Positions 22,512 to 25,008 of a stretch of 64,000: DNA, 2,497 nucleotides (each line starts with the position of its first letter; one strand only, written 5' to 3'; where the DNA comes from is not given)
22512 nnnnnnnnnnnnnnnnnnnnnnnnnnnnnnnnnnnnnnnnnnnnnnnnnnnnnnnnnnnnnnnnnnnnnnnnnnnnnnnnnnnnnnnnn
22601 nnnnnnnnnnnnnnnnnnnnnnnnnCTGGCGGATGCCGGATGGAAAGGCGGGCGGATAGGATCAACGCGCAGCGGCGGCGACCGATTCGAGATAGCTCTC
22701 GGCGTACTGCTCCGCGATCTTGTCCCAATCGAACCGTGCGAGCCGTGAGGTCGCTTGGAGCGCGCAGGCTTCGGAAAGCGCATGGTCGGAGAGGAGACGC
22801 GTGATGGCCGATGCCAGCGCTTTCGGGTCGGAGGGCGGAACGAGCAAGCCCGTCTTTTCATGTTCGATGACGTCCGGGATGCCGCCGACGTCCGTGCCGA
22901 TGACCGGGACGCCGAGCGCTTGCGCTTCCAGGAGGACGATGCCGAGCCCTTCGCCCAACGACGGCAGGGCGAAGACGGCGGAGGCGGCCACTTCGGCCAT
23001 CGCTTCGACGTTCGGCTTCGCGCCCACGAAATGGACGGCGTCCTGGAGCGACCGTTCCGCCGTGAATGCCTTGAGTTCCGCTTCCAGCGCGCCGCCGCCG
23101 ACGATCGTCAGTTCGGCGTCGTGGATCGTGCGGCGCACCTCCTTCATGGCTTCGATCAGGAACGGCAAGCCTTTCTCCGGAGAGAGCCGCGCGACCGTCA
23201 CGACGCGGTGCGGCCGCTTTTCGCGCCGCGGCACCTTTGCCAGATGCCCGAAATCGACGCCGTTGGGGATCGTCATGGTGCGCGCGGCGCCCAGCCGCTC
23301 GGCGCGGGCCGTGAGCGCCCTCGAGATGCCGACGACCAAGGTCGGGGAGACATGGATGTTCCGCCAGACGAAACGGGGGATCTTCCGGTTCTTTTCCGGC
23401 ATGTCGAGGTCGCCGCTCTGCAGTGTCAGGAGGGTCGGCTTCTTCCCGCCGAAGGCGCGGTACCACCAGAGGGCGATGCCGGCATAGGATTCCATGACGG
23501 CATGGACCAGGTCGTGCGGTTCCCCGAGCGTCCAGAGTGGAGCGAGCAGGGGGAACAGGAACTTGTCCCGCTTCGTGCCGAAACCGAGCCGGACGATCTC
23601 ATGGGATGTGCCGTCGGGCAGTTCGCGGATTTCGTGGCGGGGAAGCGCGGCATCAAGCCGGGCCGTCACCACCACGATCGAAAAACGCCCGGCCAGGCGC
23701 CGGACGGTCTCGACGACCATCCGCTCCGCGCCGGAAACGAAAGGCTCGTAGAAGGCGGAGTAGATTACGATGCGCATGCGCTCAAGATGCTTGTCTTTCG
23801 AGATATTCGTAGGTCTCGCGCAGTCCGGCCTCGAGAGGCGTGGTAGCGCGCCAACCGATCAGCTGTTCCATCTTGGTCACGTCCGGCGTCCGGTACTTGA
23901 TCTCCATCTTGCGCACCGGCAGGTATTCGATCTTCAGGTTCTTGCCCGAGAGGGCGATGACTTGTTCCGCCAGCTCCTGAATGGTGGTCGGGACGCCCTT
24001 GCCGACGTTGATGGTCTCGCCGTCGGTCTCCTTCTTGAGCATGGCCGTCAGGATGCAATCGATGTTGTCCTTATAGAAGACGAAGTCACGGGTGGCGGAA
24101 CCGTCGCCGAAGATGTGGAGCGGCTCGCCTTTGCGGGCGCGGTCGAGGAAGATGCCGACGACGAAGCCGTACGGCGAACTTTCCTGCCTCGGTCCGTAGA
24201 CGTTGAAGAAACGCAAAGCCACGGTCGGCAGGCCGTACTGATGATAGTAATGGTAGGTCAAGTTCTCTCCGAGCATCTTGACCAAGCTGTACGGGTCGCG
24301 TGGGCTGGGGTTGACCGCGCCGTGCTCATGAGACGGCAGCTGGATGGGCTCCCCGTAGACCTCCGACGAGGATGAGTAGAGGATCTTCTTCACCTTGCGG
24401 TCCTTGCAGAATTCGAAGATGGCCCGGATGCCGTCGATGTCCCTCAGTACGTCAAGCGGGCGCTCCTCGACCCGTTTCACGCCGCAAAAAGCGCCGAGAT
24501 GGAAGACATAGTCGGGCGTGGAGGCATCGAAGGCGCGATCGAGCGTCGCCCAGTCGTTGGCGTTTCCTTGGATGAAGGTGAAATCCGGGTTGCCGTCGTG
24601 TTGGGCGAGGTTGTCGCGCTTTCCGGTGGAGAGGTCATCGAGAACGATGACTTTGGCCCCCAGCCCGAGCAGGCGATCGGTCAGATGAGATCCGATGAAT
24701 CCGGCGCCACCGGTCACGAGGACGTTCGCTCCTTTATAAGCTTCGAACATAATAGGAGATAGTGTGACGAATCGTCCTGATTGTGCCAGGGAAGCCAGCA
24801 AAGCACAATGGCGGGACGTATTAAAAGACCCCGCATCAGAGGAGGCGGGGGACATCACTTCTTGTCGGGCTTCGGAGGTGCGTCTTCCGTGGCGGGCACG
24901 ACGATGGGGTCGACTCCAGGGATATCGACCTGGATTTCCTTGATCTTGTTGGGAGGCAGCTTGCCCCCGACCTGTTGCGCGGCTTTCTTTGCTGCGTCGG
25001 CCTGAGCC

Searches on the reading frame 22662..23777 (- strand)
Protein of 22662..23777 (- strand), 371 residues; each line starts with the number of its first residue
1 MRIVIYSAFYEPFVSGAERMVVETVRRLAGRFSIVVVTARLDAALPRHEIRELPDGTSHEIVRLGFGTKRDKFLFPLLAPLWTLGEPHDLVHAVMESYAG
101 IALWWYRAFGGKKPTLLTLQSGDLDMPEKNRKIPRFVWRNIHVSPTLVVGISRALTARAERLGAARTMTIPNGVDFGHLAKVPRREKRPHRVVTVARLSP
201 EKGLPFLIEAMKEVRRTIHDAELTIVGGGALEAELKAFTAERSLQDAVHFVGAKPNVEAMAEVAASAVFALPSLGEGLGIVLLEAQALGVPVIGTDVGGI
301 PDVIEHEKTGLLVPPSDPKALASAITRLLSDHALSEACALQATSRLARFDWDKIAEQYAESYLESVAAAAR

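Call 12: search_protein_families(library=pfam, proteins=[window:22662-23777:-], max_evalue=0.01)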
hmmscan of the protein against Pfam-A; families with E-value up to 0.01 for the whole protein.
window:22662-23777:- (371 aa): 5 families
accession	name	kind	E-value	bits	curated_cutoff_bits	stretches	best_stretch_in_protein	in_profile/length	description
PF00534.26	Glycos_transf_1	-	2.7e-42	144.7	26.4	1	184-342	10-169/172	Glycosyl transferases group 1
PF13692.12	Glyco_trans_1_4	-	1.8e-39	135.7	27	1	190-331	2-142/142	Glycosyl transferases group 1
PF20706.3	GT4-conflict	-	6.7e-14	52.1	26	1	140-356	142-383/385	Family 4 Glycosyltransferase in conflict systems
PF13439.12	Glyco_transf_4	-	9.8e-13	48.9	28.5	1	14-175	1-167/170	Glycosyltransferase Family 4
PF13524.12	Glyco_trans_1_2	-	0.00036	21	25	1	222-358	16-142/144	Glycosyl transferase-like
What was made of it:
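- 22662..23777 (-): Extra GT4 glycosyltransferase upstream of murC. It belongs to the same lineage-specific expansion. Pfam Glycos_transf_1, 144.7 bits (call 12).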

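Call 79: search_protein_families(library=ncbifam, proteins=[window:22662-23777:-], max_evalue=0.00001)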
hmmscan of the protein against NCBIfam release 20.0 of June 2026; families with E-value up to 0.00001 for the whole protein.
window:22662-23777:- (371 aa): 42 families (the best 25 are shown)
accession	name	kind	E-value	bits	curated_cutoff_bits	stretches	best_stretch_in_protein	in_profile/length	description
NF041876.1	EPS_EpsE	equivalog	2.3e-41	142.3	400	1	162-353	183-384/389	exopolysaccharide biosynthesis GT4 family glycosyltransferase EpsE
TIGR03088.1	stp2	hypoth_equivalog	1.3e-34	119.9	409.05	1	164-363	159-371/374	TIGR03088 family PEP-CTERM/XrtA system glycosyltransferase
TIGR03999.1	thiol_BshA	equivalog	3.4e-28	98.7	273.7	1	190-364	200-372/375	N-acetyl-alpha-D-glucosaminyl L-malate synthase BshA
NF047684.1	TeichurnBiosyTuaC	equivalog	3.9e-25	88.6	550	1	110-364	130-388/391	teichuronic acid biosynthesis protein TuaC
TIGR03449.1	mycothiol_MshA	equivalog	3.1e-24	85.6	462.5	1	192-366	223-404/406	D-inositol-3-phosphate glycosyltransferase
TIGR04005.1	wcaL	equivalog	3.1e-23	82.3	537.6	1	147-327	177-366/406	colanic acid biosynthesis glycosyltransferase WcaL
TIGR02149.1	glgA_Coryne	subfamily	1.2e-22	80.7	302.4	1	187-363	203-388/391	glycogen synthase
TIGR04047.1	MSMEG_0565_glyc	hypoth_equivalog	7.7e-22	77.9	259.85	1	143-362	137-371/373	MSMEG_0565 family glycosyltransferase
NF038011.1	PelF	equivalog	2.2e-21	76.5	100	1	164-359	279-486/489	GT4 family glycosyltransferase PelF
NF047880.1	glyco_SdgA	exception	9.2e-21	73.9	800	1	170-357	296-482/488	serine-aspartate repeat adhesin O-glycosyltransferase SdgA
TIGR04063.1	stp3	hypoth_equivalog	2.3e-20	72.8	442.05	1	139-363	156-393/397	TIGR04063 family PEP-CTERM/XrtA system glycosyltransferase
NF050056.1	ProtGlycPglH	equivalog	1.1e-19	70.7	600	1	170-359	162-347/354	GalNAc-alpha-(1->4)-GalNAc-alpha-(1->3)-diNAcBac-PP-undecaprenol alpha-1,4-N-acetyl-D-galactosaminyltransferase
NF047881.1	glyco_SdgB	exception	2e-17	63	800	1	168-359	300-490/496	serine-aspartate repeat adhesin O-glycosyltransferase SdgB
NF050063.1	ProtGlycPglJ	equivalog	1.2e-16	60.9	500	1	191-358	196-359/363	N-acetylgalactosamine-N,N'-diacetylbacillosaminyl-diphospho-undecaprenol 4-alpha-N-acetylgalactosaminyltransferase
TIGR02918.1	TIGR02918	equivalog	1.3e-16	60.4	574.6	1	167-358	299-484/500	accessory Sec system glycosyltransferase GtfA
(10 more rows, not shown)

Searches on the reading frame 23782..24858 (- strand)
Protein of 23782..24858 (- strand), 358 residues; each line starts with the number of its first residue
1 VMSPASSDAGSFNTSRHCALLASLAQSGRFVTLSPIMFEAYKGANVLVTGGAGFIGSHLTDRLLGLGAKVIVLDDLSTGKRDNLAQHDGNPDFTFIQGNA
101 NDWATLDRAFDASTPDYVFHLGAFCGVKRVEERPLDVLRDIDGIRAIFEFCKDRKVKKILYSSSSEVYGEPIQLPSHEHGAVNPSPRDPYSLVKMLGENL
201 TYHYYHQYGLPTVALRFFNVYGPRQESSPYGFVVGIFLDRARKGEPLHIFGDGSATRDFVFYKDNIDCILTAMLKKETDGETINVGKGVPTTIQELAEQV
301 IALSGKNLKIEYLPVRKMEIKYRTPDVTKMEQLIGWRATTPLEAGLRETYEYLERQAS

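Call 12: search_protein_families(library=pfam, proteins=[window:23782-24858:-], max_evalue=0.01)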
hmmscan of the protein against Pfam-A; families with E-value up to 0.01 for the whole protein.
window:23782-24858:- (358 aa): 10 families
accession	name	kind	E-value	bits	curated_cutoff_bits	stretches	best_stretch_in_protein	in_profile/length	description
PF01370.27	Epimerase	-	1.8e-55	188.4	20.9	1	46-286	1-240/240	NAD dependent epimerase/dehydratase family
PF16363.11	GDP_Man_Dehyd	-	7.2e-52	177.3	27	1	47-349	1-332/332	GDP-mannose 4,6 dehydratase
PF01073.25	3Beta_HSD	-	2.4e-19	69.9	22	1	47-266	1-221/280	3-beta hydroxysteroid dehydrogenase/isomerase family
PF02719.21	Polysacc_synt_2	-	1.2e-17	64.5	20.2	1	46-316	1-264/293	Polysaccharide biosynthesis protein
PF04321.23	RmlD_sub_bind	-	1.1e-11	44.9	27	1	45-252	2-178/287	RmlD substrate binding domain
PF07993.18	NAD_binding_4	-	3e-07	30.3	20.1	1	113-231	87-214/258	Male sterility protein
PF00106.31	adh_short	-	9.1e-05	22.5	26.6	1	45-112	2-70/195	short chain dehydrogenase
PF13460.12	NAD_binding_10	-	0.00016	22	27.2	1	50-170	1-104/184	NAD(P)H-binding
PF05368.20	NmrA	-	0.00081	19.5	27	1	45-122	4-77/298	NmrA-like family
PF08659.16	KR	-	0.002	18.5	22.6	0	45-74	2-31/180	KR domain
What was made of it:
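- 23782..24750 (-): NAD-dependent UDP-sugar 4-epimerase/decarboxylase-type SDR. The ORF runs to 24858, but the likely start is 24750. Pfam Epimerase, 188 bits (call 12).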

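Call 49: search_solved_structures(query=window:23782-24858:-, max_evalue=1e-20)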
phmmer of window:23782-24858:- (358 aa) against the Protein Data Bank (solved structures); distinct sequences matched with E-value up to 1e-20: 64 (the best 60 are shown).
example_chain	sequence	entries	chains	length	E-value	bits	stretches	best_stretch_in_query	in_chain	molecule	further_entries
4zrm_A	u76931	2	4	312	1.4e-55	192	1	44-355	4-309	UDP-glucose 4-epimerase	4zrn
6pmh_A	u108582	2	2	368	5.5e-50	173.6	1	37-353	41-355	UDP-glucose 4-epimerase related protein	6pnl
6wjb_A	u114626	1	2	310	2.5e-49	171.4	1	45-351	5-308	NAD-dependent epimerase/dehydratase family protein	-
6dnt_A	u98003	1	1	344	3.9e-49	170.8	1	41-353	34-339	NAD-dependent epimerase/dehydratase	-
6wj9_A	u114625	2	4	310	2.3e-48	168.2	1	45-351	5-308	NAD-dependent epimerase/dehydratase family protein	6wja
7ys8_A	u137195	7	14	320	2e-46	161.9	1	46-355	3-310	UDP-glucose 4-epimerase | UDP-glucose 4-epimerase along with EC 5.1.3.2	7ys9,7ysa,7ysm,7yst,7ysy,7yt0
2b69_A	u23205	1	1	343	1.4e-42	149.2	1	45-356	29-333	UDP-glucuronate decarboxylase 1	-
4gll_A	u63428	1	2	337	1.7e-42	148.9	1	45-356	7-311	UDP-glucuronic acid decarboxylase 1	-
4lk3_A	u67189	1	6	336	1.8e-42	148.9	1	45-356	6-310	UDP-glucuronic acid decarboxylase 1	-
4m55_A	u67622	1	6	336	2.5e-42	148.4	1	45-356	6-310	UDP-glucuronic acid decarboxylase 1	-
8vr2_A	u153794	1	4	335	3.1e-40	141.5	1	42-354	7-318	NAD-dependent epimerase/dehydratase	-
2p5u_A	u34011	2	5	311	1.5e-39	139.3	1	45-353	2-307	UDP-glucose 4-epimerase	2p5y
6bwl_A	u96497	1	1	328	9.4e-39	136.6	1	45-354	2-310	Pal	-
3ru9_A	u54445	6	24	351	7.3e-38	133.7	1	45-350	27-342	WbgU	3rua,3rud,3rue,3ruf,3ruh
3ru7_A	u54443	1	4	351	7.4e-38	133.7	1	45-350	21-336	WbgU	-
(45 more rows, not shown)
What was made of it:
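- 23782..24750 (-): Best solved match is UDP-glucose 4-epimerase 4zrm, E 1.4e-55, followed by UDP-glucuronate decarboxylases (call 49).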

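Call 79: search_protein_families(library=ncbifam, proteins=[window:23782-24750:-], max_evalue=0.00001)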
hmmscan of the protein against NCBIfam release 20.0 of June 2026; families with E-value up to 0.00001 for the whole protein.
window:23782-24750:- (322 aa): 25 families
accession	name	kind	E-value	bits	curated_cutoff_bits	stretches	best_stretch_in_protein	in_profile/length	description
TIGR01179.1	galE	equivalog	7.8e-47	159.7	262.3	1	9-319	1-327/332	UDP-glucose 4-epimerase GalE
TIGR01181.1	dTDP_gluc_dehyt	equivalog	2.4e-42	145.1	365.1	1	10-317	2-311/321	dTDP-glucose 4,6-dehydratase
TIGR04180.1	EDH_00030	hypoth_equivalog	1.9e-38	132.2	475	1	10-302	1-294/297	NAD-dependent 4,6-dehydratase LegB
TIGR02197.1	heptose_epim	equivalog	3.3e-33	115.2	274.6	1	10-313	1-309/316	ADP-glyceromanno-heptose 6-epimerase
NF011728.1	PRK15181.1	equivalog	6.5e-32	110.9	760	1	10-316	18-336/348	Vi polysaccharide biosynthesis UDP-N-acetylglucosaminuronic acid C-4 epimerase TviC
NF007956.0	PRK10675.1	subfamily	5.2e-28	98.1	394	1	9-319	2-331/338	UDP-glucose 4-epimerase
NF007490.0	PRK10084.1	subfamily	3.3e-24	85.5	649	1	9-316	2-333/361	dTDP-glucose 4,6-dehydratase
NF007582.0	PRK10217.1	equivalog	1.9e-22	79.8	698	1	9-314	3-328/355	dTDP-glucose 4,6-dehydratase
NF047922.1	GDPFucSynFcl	equivalog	1.5e-21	77.1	500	1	70-317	45-302/308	GDP-L-fucose synthase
NF008360.0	PRK11150.1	equivalog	1.4e-17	63.9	452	1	10-288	2-274/310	ADP-glyceromanno-heptose 6-epimerase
NF008872.0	PRK11908.1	equivalog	2.5e-16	59.6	294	1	9-317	3-335/349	bifunctional UDP-4-keto-pentose/UDP-xylose synthase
NF005998.1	PRK08125.1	equivalog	8.8e-16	57.4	777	1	8-316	316-648/649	bifunctional UDP-4-amino-4-deoxy-L-arabinose formyltransferase/UDP-glucuronic acid oxidase ArnA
NF043036.1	ErythonDh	equivalog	1.1e-13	51.1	325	1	9-179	2-174/321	D-erythronate dehydrogenase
TIGR01472.1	gmd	equivalog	1.2e-12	47.8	415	1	10-281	3-281/342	GDP-mannose 4,6-dehydratase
NF042422.1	oxyalk_red_OleD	equivalog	1.1e-11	44.7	580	1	9-270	2-252/329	2-alkyl-3-oxoalkanoate reductase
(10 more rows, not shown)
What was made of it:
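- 23782..24750 (-): GalE model scores 159.7 bits, below its 262 cut-off (call 79).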
